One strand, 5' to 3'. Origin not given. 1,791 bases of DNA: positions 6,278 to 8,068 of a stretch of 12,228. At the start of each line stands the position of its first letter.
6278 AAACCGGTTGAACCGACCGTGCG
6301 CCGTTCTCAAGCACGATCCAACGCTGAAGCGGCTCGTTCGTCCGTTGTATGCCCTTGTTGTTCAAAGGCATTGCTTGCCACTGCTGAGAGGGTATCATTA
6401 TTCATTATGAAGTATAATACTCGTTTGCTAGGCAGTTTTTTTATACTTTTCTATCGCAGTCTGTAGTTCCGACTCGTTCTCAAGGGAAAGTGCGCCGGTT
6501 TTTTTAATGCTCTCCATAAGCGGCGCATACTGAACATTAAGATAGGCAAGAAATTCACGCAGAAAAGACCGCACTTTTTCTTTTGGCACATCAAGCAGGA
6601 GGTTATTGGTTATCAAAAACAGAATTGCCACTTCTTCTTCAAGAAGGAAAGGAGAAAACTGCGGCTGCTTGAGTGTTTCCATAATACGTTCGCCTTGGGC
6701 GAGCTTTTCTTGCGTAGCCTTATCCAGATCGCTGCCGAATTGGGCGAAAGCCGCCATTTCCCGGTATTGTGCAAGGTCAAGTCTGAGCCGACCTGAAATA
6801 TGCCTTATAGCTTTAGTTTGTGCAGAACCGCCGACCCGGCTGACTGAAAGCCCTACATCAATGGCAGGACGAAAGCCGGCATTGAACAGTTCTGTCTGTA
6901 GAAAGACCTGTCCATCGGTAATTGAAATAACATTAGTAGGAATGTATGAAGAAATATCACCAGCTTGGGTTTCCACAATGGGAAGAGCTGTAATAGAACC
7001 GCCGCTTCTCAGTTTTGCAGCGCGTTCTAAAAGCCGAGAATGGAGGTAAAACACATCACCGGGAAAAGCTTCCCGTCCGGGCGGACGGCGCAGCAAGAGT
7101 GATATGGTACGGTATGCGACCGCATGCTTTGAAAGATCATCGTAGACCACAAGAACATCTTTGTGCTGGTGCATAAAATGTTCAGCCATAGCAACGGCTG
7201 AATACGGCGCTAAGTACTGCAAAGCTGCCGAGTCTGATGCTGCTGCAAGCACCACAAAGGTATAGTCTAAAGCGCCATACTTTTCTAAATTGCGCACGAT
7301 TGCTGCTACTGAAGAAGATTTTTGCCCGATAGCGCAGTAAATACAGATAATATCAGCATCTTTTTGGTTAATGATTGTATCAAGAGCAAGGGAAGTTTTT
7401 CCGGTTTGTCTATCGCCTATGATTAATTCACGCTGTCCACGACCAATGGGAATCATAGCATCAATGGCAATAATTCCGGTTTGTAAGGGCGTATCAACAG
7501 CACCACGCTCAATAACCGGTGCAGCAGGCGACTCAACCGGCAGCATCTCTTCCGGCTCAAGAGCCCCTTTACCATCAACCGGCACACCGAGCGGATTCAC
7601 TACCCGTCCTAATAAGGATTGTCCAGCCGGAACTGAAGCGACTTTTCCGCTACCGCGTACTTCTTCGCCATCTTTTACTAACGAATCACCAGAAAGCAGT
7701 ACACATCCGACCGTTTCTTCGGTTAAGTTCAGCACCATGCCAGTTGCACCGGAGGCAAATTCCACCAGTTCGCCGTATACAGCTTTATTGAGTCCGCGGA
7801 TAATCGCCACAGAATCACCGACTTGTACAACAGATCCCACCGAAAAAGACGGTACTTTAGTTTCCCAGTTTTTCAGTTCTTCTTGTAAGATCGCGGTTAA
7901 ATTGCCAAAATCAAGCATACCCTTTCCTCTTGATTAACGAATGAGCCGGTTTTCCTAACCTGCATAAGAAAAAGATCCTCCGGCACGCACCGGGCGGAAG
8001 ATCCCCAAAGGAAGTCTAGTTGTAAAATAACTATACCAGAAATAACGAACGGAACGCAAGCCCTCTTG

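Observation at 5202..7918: Orphan F1-ATPase alpha-gamma gene pair without delta/b upstream or beta/epsilon downstream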

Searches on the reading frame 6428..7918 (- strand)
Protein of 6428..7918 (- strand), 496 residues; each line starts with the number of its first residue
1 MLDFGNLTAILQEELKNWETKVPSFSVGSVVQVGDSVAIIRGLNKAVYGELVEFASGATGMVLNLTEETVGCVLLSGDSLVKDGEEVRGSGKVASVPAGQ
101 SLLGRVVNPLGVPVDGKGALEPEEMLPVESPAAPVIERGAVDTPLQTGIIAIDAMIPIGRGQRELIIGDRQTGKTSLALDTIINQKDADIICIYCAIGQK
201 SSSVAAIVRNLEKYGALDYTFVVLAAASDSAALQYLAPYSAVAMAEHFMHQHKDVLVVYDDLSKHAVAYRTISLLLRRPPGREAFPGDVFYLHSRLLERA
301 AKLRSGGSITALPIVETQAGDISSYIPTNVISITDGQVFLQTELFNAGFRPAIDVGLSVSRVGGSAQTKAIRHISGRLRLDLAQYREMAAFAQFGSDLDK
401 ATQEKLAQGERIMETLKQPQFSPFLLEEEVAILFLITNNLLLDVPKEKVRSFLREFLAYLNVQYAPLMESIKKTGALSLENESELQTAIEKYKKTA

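Call 4: search_protein_families(library=pfam, proteins=[window:6428-7918:-], max_evalue=0.01)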
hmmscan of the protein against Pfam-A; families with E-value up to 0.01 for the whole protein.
window:6428-7918:- (496 aa): 4 families
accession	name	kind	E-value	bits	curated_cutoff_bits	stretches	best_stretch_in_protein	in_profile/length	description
PF00006.31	ATP-synt_ab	-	8.6e-84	280.9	29.5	1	148-360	1-213/213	ATP synthase alpha/beta family, nucleotide-binding domain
PF00306.32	ATP-synt_ab_C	-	2.6e-44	151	27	1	367-491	1-125/126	ATP synthase alpha/beta chain, C terminal domain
PF02874.29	ATP-synt_ab_N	-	6.9e-11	43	20.9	1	27-91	5-69/69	ATP synthase alpha/beta family, beta-barrel domain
PF06745.19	ATPase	-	0.0072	16.1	26.6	0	146-209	2-68/231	KaiC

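Call 6: find_encoding_contigs(protein=window:6428-7918:-, flank=10000, max_places=8)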
Protein window:6428-7918:- (496 aa): no gene with exactly this product is on record in the collection.

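Call 8: search_protein_families(library=ncbifam, proteins=[window:6428-7918:-], max_evalue=0.01)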
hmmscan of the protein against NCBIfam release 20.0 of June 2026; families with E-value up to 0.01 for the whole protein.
window:6428-7918:- (496 aa): 35 families (the best 25 are shown)
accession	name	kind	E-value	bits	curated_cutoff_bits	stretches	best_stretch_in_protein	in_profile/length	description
TIGR00962.1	atpA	equivalog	7.6e-219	727.5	484.45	1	6-495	6-500/503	F0F1 ATP synthase subunit alpha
NF009884.0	PRK13343.1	equivalog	2.3e-203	676.5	554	1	8-494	11-500/507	F0F1 ATP synthase subunit alpha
TIGR03324.1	alt_F1F0_F1_al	exception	4.6e-179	596.3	750.5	1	9-488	10-492/497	alternate F1F0 ATPase, F1 subunit alpha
NF045863.1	glide_MMOB1660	exception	1e-129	433.8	600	1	30-447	3-427/515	MMOB1660 family gliding motility ATPase complex subunit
NF005523.0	PRK07165.1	equivalog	1.8e-108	363.4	414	1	132-475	116-457/509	ATP F0F1 synthase subunit alpha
NF045936.2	MSC_0619_alpha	exception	1.2e-100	337.6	520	1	132-457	112-436/505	MSC_0619 family F1-like ATPase alpha subunit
TIGR02546.1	III_secr_ATP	equivalog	1.2e-61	208.7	604.75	1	43-433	21-418/423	type III secretion system ATPase SctN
TIGR03496.1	FliI_clade1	equivalog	5.5e-61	206.6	619.1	1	28-428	1-406/414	flagellar protein export ATPase FliI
TIGR03498.1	FliI_clade3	equivalog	3.3e-55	187.5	587.45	1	28-430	1-411/418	flagellar protein export ATPase FliI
TIGR01026.1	fliI_yscN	subfamily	4.3e-55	187.2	379.5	1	26-433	23-435/440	FliI/YscN family ATPase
NF005391.0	PRK06936.1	equivalog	1.7e-53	182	657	1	83-433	84-434/439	type III secretion system ATPase SctN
NF006290.1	PRK08472.1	equivalog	3e-53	181.2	644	1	21-428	13-424/433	flagellar protein export ATPase FliI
TIGR03497.1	FliI_clade2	equivalog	3.7e-53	181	629.8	1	28-432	15-408/413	flagellar protein export ATPase FliI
NF006575.0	PRK09099.1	subfamily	1.6e-52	178.7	706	1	21-420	21-424/443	type III secretion system ATPase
NF005295.0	PRK06820.1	equivalog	2.1e-52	178.6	690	1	5-420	7-422/440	EscN/YscN/HrcN family type III secretion system ATPase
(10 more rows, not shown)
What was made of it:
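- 6428..7918 (-): atpA, F1 ATP synthase alpha subunit (496 aa), intact. Pfam and NCBIfam equivalog above cutoff (calls 4, 8).
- Checked: Gene identity. atpA is 6428-7918 (-), 496 aa. It matches Pfam ATP-synt_ab_N/ab/ab_C (E 7e-11, 8.6e-84 and 2.6e-44) and TIGR00962 at 727.5 bits against a cutoff of 484 (calls 4, 8).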

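Call 9: find_homologous_proteins(query=window:6428-7918:-)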
Query window:6428-7918:- (496 aa): 8000 proteins with E <= 0.001 among 8000 candidates; the best 120 are listed.
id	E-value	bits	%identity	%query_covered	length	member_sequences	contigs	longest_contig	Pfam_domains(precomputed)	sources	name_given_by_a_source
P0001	0.0e+0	1072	100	100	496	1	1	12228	PF00306.33,PF02874.30,PF00006.32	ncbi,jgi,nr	ncbi:MAG: F0F1 ATP synthase subunit alpha [Spirochaetaceae bacterium]|jgi:F-type H+-transporting ATP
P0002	2.9e-291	984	91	100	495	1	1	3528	PF00306.33,PF02874.30,PF00006.32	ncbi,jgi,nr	ncbi:MAG: F0F1 ATP synthase subunit alpha [Spirochaetaceae bacterium]|jgi:F-type H+-transporting ATP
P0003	7.2e-254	861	79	100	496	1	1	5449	PF00306.33,PF02874.30,PF00006.32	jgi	jgi:F-type H+-transporting ATPase subunit alpha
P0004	1.8e-248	843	78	99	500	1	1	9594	PF00306.33,PF02874.30,PF00006.32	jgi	jgi:F-type H+-transporting ATPase subunit alpha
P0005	8.8e-248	841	78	100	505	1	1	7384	PF00306.33,PF02874.30,PF00006.32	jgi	jgi:F-type H+-transporting ATPase subunit alpha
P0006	3.4e-247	839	77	99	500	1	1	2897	PF00306.33,PF02874.30,PF00006.32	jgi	jgi:F-type H+-transporting ATPase subunit alpha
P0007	7.7e-247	838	77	100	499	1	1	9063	PF00306.33,PF02874.30,PF00006.32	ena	-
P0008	8.7e-247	837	77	100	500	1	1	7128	PF00306.33,PF02874.30,PF00006.32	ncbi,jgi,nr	ncbi:MAG: F0F1 ATP synthase subunit alpha [Treponema sp.]|jgi:F-type H+-transporting ATPase subunit 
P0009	8.8e-247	837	77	99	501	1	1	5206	PF00306.33,PF02874.30,PF00006.32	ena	-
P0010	9.4e-247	837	77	100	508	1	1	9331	PF00306.33,PF02874.30,PF00006.32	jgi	jgi:F-type H+-transporting ATPase subunit alpha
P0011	3.2e-246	836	77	100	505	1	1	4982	PF00306.33,PF02874.30,PF00006.32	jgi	jgi:F-type H+-transporting ATPase subunit alpha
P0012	3.4e-246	836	76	100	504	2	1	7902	PF00306.33,PF02874.30,PF00006.32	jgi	jgi:F-type H+-transporting ATPase subunit alpha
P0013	8.5e-246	834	77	100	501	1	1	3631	PF00306.33,PF02874.30,PF00006.32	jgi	jgi:F-type H+-transporting ATPase subunit alpha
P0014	9.0e-246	834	76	100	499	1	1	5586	PF00306.33,PF02874.30,PF00006.32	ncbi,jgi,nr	ncbi:MAG: F0F1 ATP synthase subunit alpha [Spirochaetaceae bacterium]|jgi:F-type H+-transporting ATP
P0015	9.2e-246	834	76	100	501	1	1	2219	PF00306.33,PF02874.30,PF00006.32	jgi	jgi:F-type H+-transporting ATPase subunit alpha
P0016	1.8e-245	833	76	100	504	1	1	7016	PF00306.33,PF02874.30,PF00006.32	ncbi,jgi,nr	ncbi:MAG: F0F1 ATP synthase subunit alpha [Treponema sp.]|jgi:F-type H+-transporting ATPase subunit 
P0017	2.0e-245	833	76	99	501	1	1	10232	PF00306.33,PF02874.30,PF00006.32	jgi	jgi:F-type H+-transporting ATPase subunit alpha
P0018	5.4e-245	832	76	100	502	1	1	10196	PF00306.33,PF02874.30,PF00006.32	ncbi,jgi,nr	ncbi:MAG: F0F1 ATP synthase subunit alpha [Treponema sp.]|jgi:F-type H+-transporting ATPase subunit 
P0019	7.7e-245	831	76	100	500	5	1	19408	PF00306.33,PF02874.30,PF00006.32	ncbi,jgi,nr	ncbi:MAG: F0F1 ATP synthase subunit alpha [Treponema sp.]|jgi:F-type H+-transporting ATPase subunit 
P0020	8.3e-245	831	76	100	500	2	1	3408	PF00306.33,PF02874.30,PF00006.32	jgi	jgi:F-type H+-transporting ATPase subunit alpha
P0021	1.2e-244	830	74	100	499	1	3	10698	PF00306.33,PF02874.30,PF00006.32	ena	-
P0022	1.3e-244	830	76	100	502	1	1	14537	PF00306.33,PF02874.30,PF00006.32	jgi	jgi:F-type H+-transporting ATPase subunit alpha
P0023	1.4e-244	830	76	99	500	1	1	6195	PF00306.33,PF02874.30,PF00006.32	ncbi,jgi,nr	ncbi:MAG: F0F1 ATP synthase subunit alpha [Treponema sp.]|jgi:F-type H+-transporting ATPase subunit 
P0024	1.4e-244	830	76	100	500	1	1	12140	PF00306.33,PF02874.30,PF00006.32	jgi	jgi:F-type H+-transporting ATPase subunit alpha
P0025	1.5e-244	830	75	100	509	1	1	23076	PF00306.33,PF02874.30,PF00006.32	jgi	jgi:F-type H+-transporting ATPase subunit alpha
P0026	1.8e-244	830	76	100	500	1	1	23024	PF00306.33,PF02874.30,PF00006.32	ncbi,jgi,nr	ncbi:MAG: F0F1 ATP synthase subunit alpha [Treponema sp.]|jgi:F-type H+-transporting ATPase subunit 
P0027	1.8e-244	830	76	100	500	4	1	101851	PF00306.33,PF02874.30,PF00006.32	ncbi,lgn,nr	ncbi:ATP synthase subunit alpha [Spirochaetia bacterium]|nr:ATP synthase subunit alpha [Spirochaetia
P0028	2.7e-244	829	76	100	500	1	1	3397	PF00306.33,PF02874.30,PF00006.32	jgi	-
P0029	5.1e-244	828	76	100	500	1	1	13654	PF00306.33,PF02874.30,PF00006.32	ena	-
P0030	5.8e-244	828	76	99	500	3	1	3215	PF00306.33,PF02874.30,PF00006.32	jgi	jgi:F-type H+-transporting ATPase subunit alpha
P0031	5.9e-244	828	75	100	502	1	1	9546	PF00306.33,PF02874.30,PF00006.32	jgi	jgi:F-type H+-transporting ATPase subunit alpha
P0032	6.9e-244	828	74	100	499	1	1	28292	PF00306.33,PF02874.30,PF00006.32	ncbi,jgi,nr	ncbi:MAG: F0F1 ATP synthase subunit alpha [Treponema sp.]|jgi:F-type H+-transporting ATPase subunit 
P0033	1.2e-243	827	75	100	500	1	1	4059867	PF00306.33,PF02874.30,PF00006.32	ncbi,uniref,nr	ncbi:ATP synthase F1, alpha subunit [Treponema primitia ZAS-2]|uniref:ATP synthase subunit alpha n=1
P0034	1.3e-243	827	76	100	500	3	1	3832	PF00306.33,PF02874.30,PF00006.32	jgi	jgi:F-type H+-transporting ATPase subunit alpha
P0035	1.5e-243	827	76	100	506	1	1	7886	PF00306.33,PF02874.30,PF00006.32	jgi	jgi:F-type H+-transporting ATPase subunit alpha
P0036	2.7e-243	826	76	100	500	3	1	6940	PF00306.33,PF02874.30,PF00006.32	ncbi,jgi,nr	ncbi:MAG: F0F1 ATP synthase subunit alpha [Treponema sp.]|jgi:F-type H+-transporting ATPase subunit 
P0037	3.1e-243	826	75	100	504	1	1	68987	PF00306.33,PF02874.30,PF00006.32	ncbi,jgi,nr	ncbi:MAG: F0F1 ATP synthase subunit alpha [Treponema sp.]|jgi:F-type H+-transporting ATPase subunit 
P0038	3.2e-243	826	76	100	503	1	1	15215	PF00306.33,PF02874.30,PF00006.32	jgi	jgi:F-type H+-transporting ATPase subunit alpha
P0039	3.8e-243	825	76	99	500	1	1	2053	PF00306.33,PF02874.30,PF00006.32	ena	-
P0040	3.9e-243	825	76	99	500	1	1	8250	PF00306.33,PF02874.30,PF00006.32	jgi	-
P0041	4.6e-243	825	76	99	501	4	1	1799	PF00306.33,PF02874.30,PF00006.32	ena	-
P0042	4.7e-243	825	76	100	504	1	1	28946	PF00306.33,PF02874.30,PF00006.32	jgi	jgi:F-type H+-transporting ATPase subunit alpha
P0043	6.8e-243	825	75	100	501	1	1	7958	PF00306.33,PF02874.30,PF00006.32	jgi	jgi:F-type H+-transporting ATPase subunit alpha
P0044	6.9e-243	825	75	100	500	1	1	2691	PF00306.33,PF02874.30,PF00006.32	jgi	jgi:F-type H+-transporting ATPase subunit alpha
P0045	9.0e-243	824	76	100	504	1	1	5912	PF00306.33,PF02874.30,PF00006.32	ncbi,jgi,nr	ncbi:MAG: F0F1 ATP synthase subunit alpha [Treponema sp.]|jgi:F-type H+-transporting ATPase subunit 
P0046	1.0e-242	824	76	100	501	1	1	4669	PF00306.33,PF02874.30,PF00006.32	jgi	jgi:F-type H+-transporting ATPase subunit alpha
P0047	1.3e-242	824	76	99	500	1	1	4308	PF00306.33,PF02874.30,PF00006.32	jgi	jgi:F-type H+-transporting ATPase subunit alpha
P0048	1.9e-242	823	75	99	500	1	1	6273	PF00306.33,PF02874.30,PF00006.32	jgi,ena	-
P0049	1.9e-242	823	76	99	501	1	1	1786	PF00306.33,PF02874.30,PF00006.32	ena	-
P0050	2.3e-242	823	75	100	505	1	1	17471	PF00306.33,PF02874.30,PF00006.32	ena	-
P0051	2.3e-242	823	74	100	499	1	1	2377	PF00306.33,PF02874.30,PF00006.32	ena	-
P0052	2.5e-242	823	75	100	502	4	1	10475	PF00306.33,PF02874.30,PF00006.32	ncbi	-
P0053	2.9e-242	823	76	99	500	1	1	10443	PF00306.33,PF02874.30,PF00006.32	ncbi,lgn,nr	ncbi:ATP synthase subunit alpha [Spirochaetia bacterium]|nr:ATP synthase subunit alpha [Spirochaetia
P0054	3.1e-242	822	74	100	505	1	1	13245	PF00306.33,PF02874.30,PF00006.32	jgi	jgi:F-type H+-transporting ATPase subunit alpha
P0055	3.3e-242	822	76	100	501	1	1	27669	PF00306.33,PF02874.30,PF00006.32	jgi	jgi:F-type H+-transporting ATPase subunit alpha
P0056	3.6e-242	822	76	100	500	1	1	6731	PF00306.33,PF02874.30,PF00006.32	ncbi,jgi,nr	ncbi:MAG: F0F1 ATP synthase subunit alpha [Treponema sp.]|jgi:F-type H+-transporting ATPase subunit 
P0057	3.9e-242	822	75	99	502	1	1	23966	PF00306.33,PF02874.30,PF00006.32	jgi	jgi:F-type H+-transporting ATPase subunit alpha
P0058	4.0e-242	822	76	100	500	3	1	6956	PF00306.33,PF02874.30,PF00006.32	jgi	jgi:F-type H+-transporting ATPase subunit alpha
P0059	4.4e-242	822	74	99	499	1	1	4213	PF00306.33,PF02874.30,PF00006.32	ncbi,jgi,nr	ncbi:MAG: F0F1 ATP synthase subunit alpha [Treponema sp.]|jgi:F-type H+-transporting ATPase subunit 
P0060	4.5e-242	822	75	100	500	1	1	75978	PF00306.33,PF02874.30,PF00006.32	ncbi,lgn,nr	ncbi:ATP synthase subunit alpha [Spirochaetia bacterium]|nr:ATP synthase subunit alpha [Spirochaetia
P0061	6.3e-242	821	76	99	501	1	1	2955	PF00306.33,PF02874.30,PF00006.32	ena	-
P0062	6.9e-242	821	76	100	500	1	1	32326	PF00306.33,PF02874.30,PF00006.32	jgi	jgi:F-type H+-transporting ATPase subunit alpha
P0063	7.5e-242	821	74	99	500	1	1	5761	PF00306.33,PF02874.30,PF00006.32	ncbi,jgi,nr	ncbi:MAG: F0F1 ATP synthase subunit alpha [Treponema sp.]|jgi:F-type H+-transporting ATPase subunit 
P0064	7.6e-242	821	75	100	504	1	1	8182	PF00306.33,PF02874.30,PF00006.32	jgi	jgi:F-type H+-transporting ATPase subunit alpha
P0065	7.7e-242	821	75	99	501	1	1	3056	PF00306.33,PF02874.30,PF00006.32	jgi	jgi:F-type H+-transporting ATPase subunit alpha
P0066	9.5e-242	821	75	100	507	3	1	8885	PF00306.33,PF02874.30,PF00006.32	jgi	jgi:F-type H+-transporting ATPase subunit alpha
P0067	9.9e-242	821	74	100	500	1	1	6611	PF00306.33,PF02874.30,PF00006.32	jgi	jgi:F-type H+-transporting ATPase subunit alpha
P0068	1.1e-241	821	76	100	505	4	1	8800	PF00306.33,PF02874.30,PF00006.32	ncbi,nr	ncbi:MAG: F0F1 ATP synthase subunit alpha [Treponema sp.]|nr:F0F1 ATP synthase subunit alpha [Trepon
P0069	1.1e-241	821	75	100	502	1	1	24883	PF00306.33,PF02874.30,PF00006.32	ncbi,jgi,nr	ncbi:MAG: F0F1 ATP synthase subunit alpha [Treponema sp.]|jgi:F-type H+-transporting ATPase subunit 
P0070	1.2e-241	821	76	99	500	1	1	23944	PF00306.33,PF02874.30,PF00006.32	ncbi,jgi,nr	ncbi:MAG: F0F1 ATP synthase subunit alpha [Treponema sp.]|jgi:F-type H+-transporting ATPase subunit 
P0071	1.4e-241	820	77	98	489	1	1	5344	PF00306.33,PF02874.30,PF00006.32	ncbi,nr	ncbi:MAG: F0F1 ATP synthase subunit alpha, partial [Treponema sp.]|nr:F0F1 ATP synthase subunit alph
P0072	1.5e-241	820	75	100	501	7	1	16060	PF00306.33,PF02874.30,PF00006.32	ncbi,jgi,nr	ncbi:MAG: F0F1 ATP synthase subunit alpha [Treponema sp.]|jgi:F-type H+-transporting ATPase subunit 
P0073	1.5e-241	820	74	100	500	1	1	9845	PF00306.33,PF02874.30,PF00006.32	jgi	jgi:F-type H+-transporting ATPase subunit alpha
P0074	1.6e-241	820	76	100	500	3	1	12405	PF00306.33,PF02874.30,PF00006.32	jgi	jgi:F-type H+-transporting ATPase subunit alpha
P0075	1.8e-241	820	75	100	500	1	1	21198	PF00306.33,PF02874.30,PF00006.32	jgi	jgi:F-type H+-transporting ATPase subunit alpha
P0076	1.8e-241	820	75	100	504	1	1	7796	PF00306.33,PF02874.30,PF00006.32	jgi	jgi:F-type H+-transporting ATPase subunit alpha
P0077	2.7e-241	819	76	100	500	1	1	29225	PF00306.33,PF02874.30,PF00006.32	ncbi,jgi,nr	ncbi:MAG: F0F1 ATP synthase subunit alpha [Treponema sp.]|jgi:F-type H+-transporting ATPase subunit 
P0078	3.0e-241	819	74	100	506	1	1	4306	PF00306.33,PF02874.30,PF00006.32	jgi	jgi:F-type H+-transporting ATPase subunit alpha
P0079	3.8e-241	819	76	100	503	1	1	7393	PF00306.33,PF02874.30,PF00006.32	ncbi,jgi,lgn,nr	ncbi:MAG: F0F1 ATP synthase subunit alpha [Treponema sp.]|jgi:F-type H+-transporting ATPase subunit 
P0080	3.8e-241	819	75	100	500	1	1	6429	PF00306.33,PF02874.30,PF00006.32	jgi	jgi:F-type H+-transporting ATPase subunit alpha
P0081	4.4e-241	819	76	99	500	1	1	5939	PF00306.33,PF02874.30,PF00006.32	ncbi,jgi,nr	ncbi:MAG: F0F1 ATP synthase subunit alpha [Treponema sp.]|jgi:F-type H+-transporting ATPase subunit 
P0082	4.5e-241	819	76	100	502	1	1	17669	PF00306.33,PF02874.30,PF00006.32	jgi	jgi:F-type H+-transporting ATPase subunit alpha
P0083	4.8e-241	819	74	100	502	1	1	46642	PF00306.33,PF02874.30,PF00006.32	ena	-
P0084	5.3e-241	818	75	100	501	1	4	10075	PF00306.33,PF02874.30,PF00006.32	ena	-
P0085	5.3e-241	818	75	100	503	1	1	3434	PF00306.33,PF02874.30,PF00006.32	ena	-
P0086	5.4e-241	818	75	100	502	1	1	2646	PF00306.33,PF02874.30,PF00006.32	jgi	jgi:F-type H+-transporting ATPase subunit alpha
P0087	6.2e-241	818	75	99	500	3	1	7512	PF00306.33,PF02874.30,PF00006.32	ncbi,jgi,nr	ncbi:MAG: F0F1 ATP synthase subunit alpha [Treponema sp.]|jgi:F-type H+-transporting ATPase subunit 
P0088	8.5e-241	818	75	100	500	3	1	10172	PF00306.33,PF02874.30,PF00006.32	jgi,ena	-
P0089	8.6e-241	818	75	99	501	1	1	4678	PF00306.33,PF02874.30,PF00006.32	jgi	jgi:F-type H+-transporting ATPase subunit alpha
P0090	9.2e-241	818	75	99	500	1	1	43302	PF00306.33,PF02874.30,PF00006.32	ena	-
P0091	9.8e-241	818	75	100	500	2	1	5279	PF00306.33,PF02874.30,PF00006.32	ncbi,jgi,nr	ncbi:MAG: F0F1 ATP synthase subunit alpha [Treponema sp.]|jgi:F-type H+-transporting ATPase subunit 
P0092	1.1e-240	817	75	100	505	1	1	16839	PF00306.33,PF02874.30,PF00006.32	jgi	jgi:F-type H+-transporting ATPase subunit alpha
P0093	1.1e-240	817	75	99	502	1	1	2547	PF00306.33,PF02874.30,PF00006.32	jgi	jgi:F-type H+-transporting ATPase subunit alpha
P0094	1.1e-240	817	74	100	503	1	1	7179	PF00306.33,PF02874.30,PF00006.32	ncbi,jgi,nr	ncbi:MAG: F0F1 ATP synthase subunit alpha [Treponema sp.]|jgi:F-type H+-transporting ATPase subunit 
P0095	1.2e-240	817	75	99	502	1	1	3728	PF00306.33,PF02874.30,PF00006.32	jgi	jgi:F-type H+-transporting ATPase subunit alpha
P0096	1.4e-240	817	75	100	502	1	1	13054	PF00306.33,PF02874.30,PF00006.32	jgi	jgi:F-type H+-transporting ATPase subunit alpha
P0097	1.5e-240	817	75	100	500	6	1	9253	PF00306.33,PF02874.30,PF00006.32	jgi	jgi:F-type H+-transporting ATPase subunit alpha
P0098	1.6e-240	817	74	100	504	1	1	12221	PF00306.33,PF02874.30,PF00006.32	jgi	jgi:F-type H+-transporting ATPase subunit alpha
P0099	1.9e-240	817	76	100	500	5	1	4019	PF00306.33,PF02874.30,PF00006.32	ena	-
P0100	2.0e-240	817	74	99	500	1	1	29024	PF00306.33,PF02874.30,PF00006.32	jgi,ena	-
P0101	2.1e-240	816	75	100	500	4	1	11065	PF00306.33,PF02874.30,PF00006.32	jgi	-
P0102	2.1e-240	816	74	100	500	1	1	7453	PF00306.33,PF02874.30,PF00006.32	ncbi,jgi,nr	ncbi:MAG: F0F1 ATP synthase subunit alpha [Treponema sp.]|jgi:F-type H+-transporting ATPase subunit 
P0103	2.1e-240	816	76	99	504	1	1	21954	PF00306.33,PF02874.30,PF00006.32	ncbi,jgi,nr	ncbi:MAG: F0F1 ATP synthase subunit alpha [Spirochaetaceae bacterium]|jgi:F-type H+-transporting ATP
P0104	2.2e-240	816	75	100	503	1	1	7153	PF00306.33,PF02874.30,PF00006.32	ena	-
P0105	2.4e-240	816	74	99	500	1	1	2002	PF00306.33,PF02874.30,PF00006.32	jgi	-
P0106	2.7e-240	816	76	99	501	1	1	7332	PF00306.33,PF02874.30,PF00006.32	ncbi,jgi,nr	ncbi:MAG: F0F1 ATP synthase subunit alpha [Treponema sp.]|jgi:F-type H+-transporting ATPase subunit 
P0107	3.2e-240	816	75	100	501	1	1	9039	PF00306.33,PF02874.30,PF00006.32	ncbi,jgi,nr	ncbi:MAG: F0F1 ATP synthase subunit alpha [Treponema sp.]|jgi:F-type H+-transporting ATPase subunit 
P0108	3.4e-240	816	73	100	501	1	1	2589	PF00306.33,PF02874.30,PF00006.32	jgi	jgi:F-type H+-transporting ATPase subunit alpha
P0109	3.4e-240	816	74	99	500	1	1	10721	PF00306.33,PF02874.30,PF00006.32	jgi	jgi:F-type H+-transporting ATPase subunit alpha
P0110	3.6e-240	816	75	100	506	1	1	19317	PF00306.33,PF02874.30,PF00006.32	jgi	jgi:F-type H+-transporting ATPase subunit alpha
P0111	4.1e-240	816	74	100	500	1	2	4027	PF00306.33,PF02874.30,PF00006.32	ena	-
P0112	4.4e-240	815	74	100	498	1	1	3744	PF00306.33,PF02874.30,PF00006.32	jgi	jgi:F-type H+-transporting ATPase subunit alpha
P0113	4.5e-240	815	75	99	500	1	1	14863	PF00306.33,PF02874.30,PF00006.32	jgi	jgi:F-type H+-transporting ATPase subunit alpha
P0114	5.7e-240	815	74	100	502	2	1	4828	PF00306.33,PF02874.30,PF00006.32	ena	-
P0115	5.8e-240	815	74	100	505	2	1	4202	PF00306.33,PF02874.30,PF00006.32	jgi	jgi:F-type H+-transporting ATPase subunit alpha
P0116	5.9e-240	815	75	99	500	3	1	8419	PF00306.33,PF02874.30,PF00006.32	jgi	jgi:F-type H+-transporting ATPase subunit alpha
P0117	6.1e-240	815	75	100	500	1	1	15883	PF00306.33,PF02874.30,PF00006.32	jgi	jgi:F-type H+-transporting ATPase subunit alpha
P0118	6.4e-240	815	74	100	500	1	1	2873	PF00306.33,PF02874.30,PF00006.32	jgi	jgi:F-type H+-transporting ATPase subunit alpha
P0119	6.8e-240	815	73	100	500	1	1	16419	PF00306.33,PF02874.30,PF00006.32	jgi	jgi:F-type H+-transporting ATPase subunit alpha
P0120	6.8e-240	815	74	100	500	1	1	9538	PF00306.33,PF02874.30,PF00006.32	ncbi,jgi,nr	ncbi:MAG: F0F1 ATP synthase subunit alpha [Treponema sp.]|jgi:F-type H+-transporting ATPase subunit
